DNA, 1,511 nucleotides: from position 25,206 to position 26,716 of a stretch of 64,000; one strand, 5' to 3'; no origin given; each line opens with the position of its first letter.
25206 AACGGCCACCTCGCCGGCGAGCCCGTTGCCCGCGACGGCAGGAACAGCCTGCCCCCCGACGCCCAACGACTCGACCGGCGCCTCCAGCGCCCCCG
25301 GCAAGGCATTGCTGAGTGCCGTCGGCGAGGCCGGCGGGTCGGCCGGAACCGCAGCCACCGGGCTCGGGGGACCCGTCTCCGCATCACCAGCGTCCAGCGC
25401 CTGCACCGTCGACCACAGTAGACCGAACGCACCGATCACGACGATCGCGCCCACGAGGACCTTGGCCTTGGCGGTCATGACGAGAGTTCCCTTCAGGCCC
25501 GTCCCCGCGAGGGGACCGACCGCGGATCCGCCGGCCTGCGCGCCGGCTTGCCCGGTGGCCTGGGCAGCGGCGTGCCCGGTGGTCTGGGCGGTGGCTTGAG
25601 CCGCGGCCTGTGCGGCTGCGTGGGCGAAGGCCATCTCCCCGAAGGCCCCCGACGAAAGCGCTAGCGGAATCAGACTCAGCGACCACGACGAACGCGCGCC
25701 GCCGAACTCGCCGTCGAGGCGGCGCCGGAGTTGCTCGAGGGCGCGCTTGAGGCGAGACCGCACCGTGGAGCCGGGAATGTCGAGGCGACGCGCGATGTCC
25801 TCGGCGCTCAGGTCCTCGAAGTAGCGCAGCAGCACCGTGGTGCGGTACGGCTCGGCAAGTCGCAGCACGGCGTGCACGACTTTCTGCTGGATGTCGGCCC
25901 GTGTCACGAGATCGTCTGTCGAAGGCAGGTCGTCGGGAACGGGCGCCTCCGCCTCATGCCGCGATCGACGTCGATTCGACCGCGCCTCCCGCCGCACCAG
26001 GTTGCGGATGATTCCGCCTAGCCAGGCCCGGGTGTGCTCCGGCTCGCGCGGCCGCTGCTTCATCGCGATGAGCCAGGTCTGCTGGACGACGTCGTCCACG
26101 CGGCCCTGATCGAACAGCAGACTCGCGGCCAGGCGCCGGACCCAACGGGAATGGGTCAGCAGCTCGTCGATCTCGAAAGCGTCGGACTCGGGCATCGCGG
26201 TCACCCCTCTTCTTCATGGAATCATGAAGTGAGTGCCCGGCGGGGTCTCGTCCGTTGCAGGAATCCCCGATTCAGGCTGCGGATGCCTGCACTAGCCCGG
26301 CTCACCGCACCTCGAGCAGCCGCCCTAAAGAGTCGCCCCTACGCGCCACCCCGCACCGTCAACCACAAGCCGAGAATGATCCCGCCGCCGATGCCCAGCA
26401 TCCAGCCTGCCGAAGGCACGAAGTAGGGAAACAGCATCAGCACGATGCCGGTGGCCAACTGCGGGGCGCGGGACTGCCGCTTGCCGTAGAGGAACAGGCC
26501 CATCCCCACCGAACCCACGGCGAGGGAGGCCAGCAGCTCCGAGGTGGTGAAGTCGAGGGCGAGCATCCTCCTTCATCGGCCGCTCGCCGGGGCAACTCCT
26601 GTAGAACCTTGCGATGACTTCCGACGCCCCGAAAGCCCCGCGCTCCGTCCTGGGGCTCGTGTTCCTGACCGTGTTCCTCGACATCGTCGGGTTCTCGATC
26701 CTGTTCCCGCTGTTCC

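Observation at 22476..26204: ECF sigma factor covalently fused through one TM helix to ~10 extracytoplasmic carboxypeptidase-regulatory-like repeats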

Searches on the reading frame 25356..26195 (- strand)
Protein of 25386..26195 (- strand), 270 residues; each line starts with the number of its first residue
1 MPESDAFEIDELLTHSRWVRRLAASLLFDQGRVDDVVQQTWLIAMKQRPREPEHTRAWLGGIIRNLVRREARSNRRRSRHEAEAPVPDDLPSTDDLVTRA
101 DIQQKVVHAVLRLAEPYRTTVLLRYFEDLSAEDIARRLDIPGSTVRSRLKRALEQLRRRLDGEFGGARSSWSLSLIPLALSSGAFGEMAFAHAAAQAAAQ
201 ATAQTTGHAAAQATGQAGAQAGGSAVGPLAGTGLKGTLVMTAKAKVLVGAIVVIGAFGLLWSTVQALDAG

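Call 30: predict_structure(alignment_id=A1)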
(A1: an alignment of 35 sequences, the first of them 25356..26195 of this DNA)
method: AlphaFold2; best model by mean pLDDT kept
length: 280 residues; sequences in the alignment: 35
mean_pLDDT: 82.9   pTM: 0.48
mean pLDDT of the five models: 82.9, 82.3, 81.2, 80.9, 80.8
residues with pLDDT >= 90: 139; 70-90: 80; 50-70: 39; < 50: 22
segments of 3 or more residues with pLDDT < 50: 221-227, 229-239
pLDDT, mean of each block of 10 residues (from residue 1): 65 96 97 97 94 95 98 94 83 87 93 98 94 98 98 96 91 84 66 83 80 58 45 45 75 86 68 56
secondary structure, 60 per line:
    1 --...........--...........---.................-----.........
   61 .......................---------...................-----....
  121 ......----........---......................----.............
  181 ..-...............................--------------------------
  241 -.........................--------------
elements in order: H3-13 H16-26 H30-46 H52-83 H93-111 H117-126 H131-138 H142-163 H168-182 H184-214 H242-266

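Call 38: fold_search(model_id=the predicted structure, library=pdb)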
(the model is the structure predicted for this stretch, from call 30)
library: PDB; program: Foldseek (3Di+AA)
matches with E <= 10: 372; with E <= 0.001: 26
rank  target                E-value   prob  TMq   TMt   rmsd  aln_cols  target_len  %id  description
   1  6dv9_F                9.2e-07  1.00  0.26  0.39  11.4       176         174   28  Crystal structure of Mycobacterium tuberculosis transcription initiation complex(ECF sigma factor L) containing 5nt RN (released 2019-02-20)
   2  9m9e_F                3.4e-06  1.00  0.22  0.34  12.4       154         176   29  Structural Basis of Pausing During Transcription Initiation in Mycobacterium tuberculosis (released 2026-01-14)
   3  1or7_A                4.2e-06  1.00  0.25  0.37  18.7       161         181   27  Crystal Structure of Escherichia coli sigmaE with the Cytoplasmic Domain of its Anti-sigma RseA (released 2003-04-15)
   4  8z6g_D                4.7e-06  1.00  0.23  0.36  18.9       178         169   25  the AlgU-MucAcyto complex structure in Pseudomonas aeruginosa (released 2024-05-08)
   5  6in7_B                6.6e-06  1.00  0.23  0.35  17.3       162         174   27  Crystal structure of AlgU in complex with MucA(cyto) (released 2019-07-24)
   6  8z6g_B                9.6e-06  1.00  0.23  0.36  17.5       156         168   28  the AlgU-MucAcyto complex structure in Pseudomonas aeruginosa (released 2024-05-08)
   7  6jbq_F                1.1e-05  1.00  0.25  0.37  12.4       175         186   24  CryoEM structure of Escherichia coli sigmaE transcription initiation complex containing 5nt of RNA (released 2019-05-29)
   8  5wur_A                2.1e-05  1.00  0.22  0.38  21.3       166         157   23  Crystal structure of SigW in complex with its anti-sigma RsiW, an oxdized form (released 2017-03-29)
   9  9m98_F                2.2e-05  1.00  0.24  0.39  12.3       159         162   31  Structural Basis of Pausing During Transcription Initiation in Mycobacterium tuberculosis (released 2026-01-14)
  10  1or7_B                2.2e-05  1.00  0.22  0.36  18.4       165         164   25  Crystal Structure of Escherichia coli sigmaE with the Cytoplasmic Domain of its Anti-sigma RseA (released 2003-04-15)
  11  5wuq_B                3.0e-05  1.00  0.22  0.38  21.4       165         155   23  Crystal structure of SigW in complex with its anti-sigma RsiW, a zinc binding form (released 2017-03-29)
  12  9m9d_F                3.0e-05  1.00  0.24  0.40  12.4       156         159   31  Structural Basis of Pausing During Transcription Initiation in Mycobacterium tuberculosis (released 2026-01-14)
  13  6kop_F                5.0e-05  1.00  0.26  0.45  11.7       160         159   22  Mycobacterium tuberculosis initial transcription complex comprising sigma H and 5'-OH RNA of 9 nt (released 2020-03-11)
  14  5wuq_A                5.2e-05  1.00  0.22  0.37  21.4       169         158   24  Crystal structure of SigW in complex with its anti-sigma RsiW, a zinc binding form (released 2017-03-29)
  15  6jcx_F                7.7e-05  1.00  0.23  0.34  12.8       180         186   24  Mycobacterium tuberculosis transcription initiation complex with ECF sigma factor sigma H and 6nt RNA (released 2019-05-29)
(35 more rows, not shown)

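Call 45: find_homologous_proteins(query=window:25386-26195:-, max_evalue=1e-15)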
Query window:25386-26195:- (270 aa): 11 proteins with E <= 1e-15 among 8000 candidates.
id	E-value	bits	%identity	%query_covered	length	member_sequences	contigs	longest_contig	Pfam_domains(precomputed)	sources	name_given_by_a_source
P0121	6.2e-43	165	51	64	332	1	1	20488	PF04545.23,PF04542.21,PF08281.19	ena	-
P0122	1.0e-37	148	47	64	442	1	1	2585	PF04545.23,PF04542.21,PF13620.13,PF08281.19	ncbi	ncbi:MAG: RNA polymerase sigma factor, partial [Planctomycetota bacterium]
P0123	6.2e-34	136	44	64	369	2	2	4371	PF04545.23,PF04542.21,PF13620.13,PF08281.19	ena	-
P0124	3.6e-31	127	42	57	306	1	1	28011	PF04545.23,PF04542.21,PF08281.19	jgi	jgi:RNA polymerase sigma-70 factor (ECF subfamily)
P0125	8.6e-31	126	45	62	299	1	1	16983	PF04545.23,PF04542.21,PF08281.19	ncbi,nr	ncbi:MAG: sigma-70 family RNA polymerase sigma factor, partial [Planctomycetes bacterium]|nr:sigma-7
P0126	1.2e-27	115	44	61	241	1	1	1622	PF04542.21,PF08281.19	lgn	-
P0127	4.4e-27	114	39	64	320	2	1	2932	PF04545.23,PF04542.21,PF08281.19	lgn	-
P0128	7.9e-26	109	34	97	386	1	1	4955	PF04542.21,PF08281.19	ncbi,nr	ncbi:MAG TPA: sigma-70 family RNA polymerase sigma factor, partial [Planctomycetota bacterium]|nr:si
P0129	1.4e-25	109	35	95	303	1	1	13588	PF04545.23,PF04542.21,PF08281.19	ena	-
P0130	1.1e-22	99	41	66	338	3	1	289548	PF04545.23,PF04542.21,PF08281.19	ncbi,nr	ncbi:MAG: sigma-70 family RNA polymerase sigma factor [Planctomycetes bacterium]|nr:sigma-70 family 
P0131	3.6e-20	91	41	55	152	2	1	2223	PF04545.23,PF04542.21,PF08281.19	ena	-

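Call 69: search_protein_representatives(alignment_id=A1)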
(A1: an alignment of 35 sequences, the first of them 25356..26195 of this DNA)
Query: 35 sequences, 283 profile positions. Proteins with E-value up to 0.001 (for the whole library): 284624; up to 1e-10: 85034; up to 1e-30: 12103. The best 150 are listed.
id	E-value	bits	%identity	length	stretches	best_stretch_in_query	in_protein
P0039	3.1e-91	322.1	-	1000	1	1-280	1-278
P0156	2.3e-90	319.3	-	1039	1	7-272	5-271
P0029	7.1e-90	317.7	-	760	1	4-273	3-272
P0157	7.9e-90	317.5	-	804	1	3-274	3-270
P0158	9.9e-90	317.2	-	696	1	5-275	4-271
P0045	2.4e-89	315.9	-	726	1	1-281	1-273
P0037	4.7e-89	315.0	-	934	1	1-281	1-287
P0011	1.1e-88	313.8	-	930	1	1-268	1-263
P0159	1.1e-88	313.7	-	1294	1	5-268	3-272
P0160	2.3e-88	312.7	-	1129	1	1-262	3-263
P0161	2.6e-88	312.5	-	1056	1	1-267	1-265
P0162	3.7e-88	312.0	-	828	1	1-280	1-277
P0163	5.2e-88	311.5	-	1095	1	1-274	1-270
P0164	5.5e-88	311.5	-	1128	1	1-241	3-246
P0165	5.6e-88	311.4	-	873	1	1-264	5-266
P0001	8.6e-87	307.5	-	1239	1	3-250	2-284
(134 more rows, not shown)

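Call 71: search_protein_families(library=pfam, alignment_id=A3, max_evalue=0.00001)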
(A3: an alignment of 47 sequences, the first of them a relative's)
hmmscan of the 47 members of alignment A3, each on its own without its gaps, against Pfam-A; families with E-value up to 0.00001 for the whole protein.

A. member 1, P0156 (1039 aa): 6 families
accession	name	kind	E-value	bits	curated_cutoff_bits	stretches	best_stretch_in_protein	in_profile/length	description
PF13620.12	CarboxypepD_reg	-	5.8e-65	216.1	32.3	5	582-659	2-81/82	Carboxypeptidase regulatory-like domain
PF13715.12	CarbopepD_reg_2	-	2e-19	69.8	32.2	0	584-646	3-63/88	CarboxypepD_reg-like domain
PF04542.20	Sigma70_r2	-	1.1e-11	44.8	24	1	13-72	4-67/71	Sigma-70 region 2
PF08281.18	Sigma70_r4_2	-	5.5e-10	39.2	25.7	1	104-153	3-52/54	Sigma-70, region 4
PF02369.22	Big_1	-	1.4e-07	31.9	34.9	0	581-636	20-79/93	Bacterial Ig-like domain (group 1)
PF10670.15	DUF4198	-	2.1e-07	31.7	34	0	491-550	149-203/209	Domain of unknown function (DUF4198)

B. families by the number of members that match (of 47 scanned): 21 families
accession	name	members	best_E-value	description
PF08281.18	Sigma70_r4_2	47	5.5e-15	Sigma-70, region 4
PF13620.12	CarboxypepD_reg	46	8.6e-86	Carboxypeptidase regulatory-like domain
PF04542.20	Sigma70_r2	46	8.9e-15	Sigma-70 region 2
PF04545.22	Sigma70_r4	43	1.3e-11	Sigma-70, region 4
PF13715.12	CarbopepD_reg_2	34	1.4e-29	CarboxypepD_reg-like domain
PF00775.27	Dioxygenase_C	19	1.1e-10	Dioxygenase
PF10670.15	DUF4198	12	1.3e-17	Domain of unknown function (DUF4198)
PF14686.12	fn3_3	12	1.6e-11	Polysaccharide lyase family 4, domain II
PF17210.9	SdrD_B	11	2e-18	SdrD B-like domain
PF02369.22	Big_1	11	7.8e-18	Bacterial Ig-like domain (group 1)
PF09430.16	EMC7_beta-sandw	8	1.7e-12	ER membrane protein complex subunit 7, beta-sandwich domain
PF17802.7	SpaA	7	2e-17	Prealbumin-like fold domain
PF20598.4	DUF6795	7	9.8e-11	Domain of unknown function (DUF6795)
PF15976.11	CooC_C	4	1.9e-10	CS1-pili formation C-terminal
PF25020.1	TTR_TEN1-4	3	1.6e-10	Teneurin TTR-like domain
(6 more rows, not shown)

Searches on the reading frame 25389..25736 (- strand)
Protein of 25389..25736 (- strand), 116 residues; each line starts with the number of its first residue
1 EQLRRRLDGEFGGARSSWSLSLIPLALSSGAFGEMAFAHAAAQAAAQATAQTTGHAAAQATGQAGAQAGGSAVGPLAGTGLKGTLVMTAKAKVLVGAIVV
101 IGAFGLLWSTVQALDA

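Call 53: search_protein_families(library=pfam, alignment_id=A2, max_evalue=10)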
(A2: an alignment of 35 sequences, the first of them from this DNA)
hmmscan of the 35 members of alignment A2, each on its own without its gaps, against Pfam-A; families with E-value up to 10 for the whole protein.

A. member 1, seq(116 aa): 0 families

B. families by the number of members that match (of 35 scanned): 5 families
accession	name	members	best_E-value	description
PF05514.17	HR_lesion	1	0.016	HR-like lesion-inducing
PF05449.16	Phage_holin_3_7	1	0.06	Putative 3TM holin, Phage_holin_3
PF04144.18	SCAMP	1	0.4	SCAMP family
PF13956.11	Ibs_toxin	1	2.9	Toxin Ibs, type I toxin-antitoxin system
PF02038.21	ATP1G1_PLM_MAT8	1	3.5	ATP1G1/PLM/MAT8 family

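Call 54: search_solved_structures(query=A2, max_evalue=10)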
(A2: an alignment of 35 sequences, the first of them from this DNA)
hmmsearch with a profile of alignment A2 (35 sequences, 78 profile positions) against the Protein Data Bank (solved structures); distinct sequences matched with E-value up to 10: 2.
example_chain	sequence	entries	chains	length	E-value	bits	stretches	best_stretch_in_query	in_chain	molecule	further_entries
7xk3_E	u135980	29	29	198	0.082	16.7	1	13-49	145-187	Na(+)-translocating NADH-quinone reductase subunit E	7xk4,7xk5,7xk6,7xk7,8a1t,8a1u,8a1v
8jjr_i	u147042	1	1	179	8.1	10.3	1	11-31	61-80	PsaI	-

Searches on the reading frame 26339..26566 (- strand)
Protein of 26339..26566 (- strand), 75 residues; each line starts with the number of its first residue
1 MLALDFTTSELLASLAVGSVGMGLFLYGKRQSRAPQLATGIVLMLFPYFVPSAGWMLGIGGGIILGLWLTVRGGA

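Call 48: search_protein_families(library=pfam, proteins=[window:26339-26566:-], max_evalue=0.01)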
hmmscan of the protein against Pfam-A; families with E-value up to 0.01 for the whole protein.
window:26339-26566:- (75 aa): 0 families

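Call 65: find_homologous_proteins(query=window:26339-26566:-, max_evalue=0.001)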
Query window:26339-26566:- (75 aa): 24 proteins with E <= 0.001 among 28 candidates.
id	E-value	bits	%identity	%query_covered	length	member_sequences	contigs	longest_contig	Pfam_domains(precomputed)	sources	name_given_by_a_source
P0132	2.3e-39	150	100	100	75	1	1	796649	-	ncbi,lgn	-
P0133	7.7e-31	123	81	99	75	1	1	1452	-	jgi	jgi:hypothetical protein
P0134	3.3e-20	89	62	95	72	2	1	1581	-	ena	-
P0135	9.2e-20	88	61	95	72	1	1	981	-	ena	-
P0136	7.1e-17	79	59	81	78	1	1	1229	-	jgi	jgi:hypothetical protein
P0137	2.9e-16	77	56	95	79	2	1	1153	-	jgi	-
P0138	3.8e-15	73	54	95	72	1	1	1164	-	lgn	-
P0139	9.3e-15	72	53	97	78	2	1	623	-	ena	-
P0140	3.9e-14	70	57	81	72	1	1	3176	-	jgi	jgi:hypothetical protein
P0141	6.0e-14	70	52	83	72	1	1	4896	-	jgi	-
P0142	6.1e-14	70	58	95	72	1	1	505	-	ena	-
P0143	9.6e-14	69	59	75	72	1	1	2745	-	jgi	-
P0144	9.9e-14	69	57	75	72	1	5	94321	-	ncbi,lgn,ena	-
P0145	1.0e-13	69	57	75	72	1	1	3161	-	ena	-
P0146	2.5e-13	68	66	63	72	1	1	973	-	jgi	-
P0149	4.0e-11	61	53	76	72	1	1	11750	-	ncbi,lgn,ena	-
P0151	6.5e-11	60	54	49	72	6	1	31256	-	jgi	jgi:hypothetical protein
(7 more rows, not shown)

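Call 66: find_encoding_contigs(protein=P0144, flank=5000, max_places=2)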
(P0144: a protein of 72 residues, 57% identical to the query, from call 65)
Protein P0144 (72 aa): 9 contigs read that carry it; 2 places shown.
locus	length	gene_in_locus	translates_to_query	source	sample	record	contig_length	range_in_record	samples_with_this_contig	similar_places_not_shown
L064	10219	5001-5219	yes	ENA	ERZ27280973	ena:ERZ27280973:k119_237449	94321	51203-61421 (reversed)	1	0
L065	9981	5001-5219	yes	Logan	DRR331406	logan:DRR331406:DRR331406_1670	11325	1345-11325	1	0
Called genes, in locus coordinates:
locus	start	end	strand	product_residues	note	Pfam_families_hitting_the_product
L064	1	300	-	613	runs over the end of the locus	PF13517:FG-GAP_3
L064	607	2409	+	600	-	PF07626:PSD3 (weak), PF07637:PSD5, PF07631:PSD4, PF07627:PSCyt3, PF07624:PSD2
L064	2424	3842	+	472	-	PF07586:HXXSHH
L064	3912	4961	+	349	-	PF12894:ANAPC4_WD40 (faint), PF23414:Beta-prop_EML_2 (faint), PF25174:Beta-prop_THOC3, PF24814:WD40_Prp19 (weak), PF23381:Beta-prop_IFT122_1st, PF00400:WD40 (faint)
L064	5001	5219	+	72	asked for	-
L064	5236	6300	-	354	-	PF01636:APH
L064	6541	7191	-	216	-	-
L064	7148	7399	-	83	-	-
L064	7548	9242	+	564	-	PF07969:Amidohydro_3, PF01979:Amidohydro_1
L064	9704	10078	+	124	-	PF00076:RRM_1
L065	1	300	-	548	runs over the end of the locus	?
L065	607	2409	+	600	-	PF07626:PSD3 (weak), PF07637:PSD5, PF07631:PSD4, PF07627:PSCyt3, PF07624:PSD2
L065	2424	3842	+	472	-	PF07586:HXXSHH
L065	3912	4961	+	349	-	PF12894:ANAPC4_WD40 (faint), PF23414:Beta-prop_EML_2 (faint), PF25174:Beta-prop_THOC3, PF24814:WD40_Prp19 (weak), PF23381:Beta-prop_IFT122_1st, PF00400:WD40 (faint)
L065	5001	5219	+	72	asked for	-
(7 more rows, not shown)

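Call 67: find_encoding_contigs(protein=P0151, flank=5000, max_places=2)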
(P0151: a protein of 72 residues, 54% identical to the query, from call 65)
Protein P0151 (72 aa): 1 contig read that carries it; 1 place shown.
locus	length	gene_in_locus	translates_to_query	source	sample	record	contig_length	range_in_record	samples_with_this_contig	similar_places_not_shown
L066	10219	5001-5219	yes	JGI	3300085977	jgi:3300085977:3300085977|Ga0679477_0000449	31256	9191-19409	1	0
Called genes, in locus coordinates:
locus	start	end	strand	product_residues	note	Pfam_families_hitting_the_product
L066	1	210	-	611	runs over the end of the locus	PF13517:FG-GAP_3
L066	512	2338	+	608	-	PF07626:PSD3 (weak), PF07637:PSD5, PF07631:PSD4, PF07627:PSCyt3, PF07624:PSD2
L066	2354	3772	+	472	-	PF07586:HXXSHH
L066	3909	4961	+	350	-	PF00400:WD40 (faint), PF23381:Beta-prop_IFT122_1st, PF24814:WD40_Prp19 (weak), PF23414:Beta-prop_EML_2 (faint), PF25174:Beta-prop_THOC3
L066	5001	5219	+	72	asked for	-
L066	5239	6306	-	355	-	PF01636:APH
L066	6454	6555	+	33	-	-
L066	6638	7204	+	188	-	PF13302:Acetyltransf_3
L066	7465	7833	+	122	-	PF00076:RRM_1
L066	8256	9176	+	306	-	PF00126:HTH_1, PF03466:LysR_substrate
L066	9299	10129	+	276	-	-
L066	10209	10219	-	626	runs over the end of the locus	PF26686:DUF8575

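Call 68: find_encoding_contigs(protein=P0149, flank=5000, max_places=2)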
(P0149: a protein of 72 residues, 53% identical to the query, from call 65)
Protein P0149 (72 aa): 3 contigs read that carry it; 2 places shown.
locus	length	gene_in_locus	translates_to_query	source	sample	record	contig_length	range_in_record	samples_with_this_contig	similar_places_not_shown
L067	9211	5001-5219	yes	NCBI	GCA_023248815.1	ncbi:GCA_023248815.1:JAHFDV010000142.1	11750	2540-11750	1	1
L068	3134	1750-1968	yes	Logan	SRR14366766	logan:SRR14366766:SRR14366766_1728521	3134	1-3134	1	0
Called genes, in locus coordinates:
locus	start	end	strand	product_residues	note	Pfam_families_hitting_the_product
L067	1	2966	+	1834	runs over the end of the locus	?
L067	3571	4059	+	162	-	-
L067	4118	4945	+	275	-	-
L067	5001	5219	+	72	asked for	-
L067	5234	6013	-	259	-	PF01555:N6_N4_Mtase, PF01170:UPF0020 (faint), PF01555:N6_N4_Mtase (weak)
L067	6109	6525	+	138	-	-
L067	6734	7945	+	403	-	PF13506:Glyco_transf_21, PF00535:Glycos_transf_2, PF13641:Glyco_tranf_2_3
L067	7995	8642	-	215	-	-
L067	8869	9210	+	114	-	?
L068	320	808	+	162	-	-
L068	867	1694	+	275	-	-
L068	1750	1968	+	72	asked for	-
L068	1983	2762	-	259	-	PF01555:N6_N4_Mtase, PF01170:UPF0020 (faint), PF01555:N6_N4_Mtase (weak)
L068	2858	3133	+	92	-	?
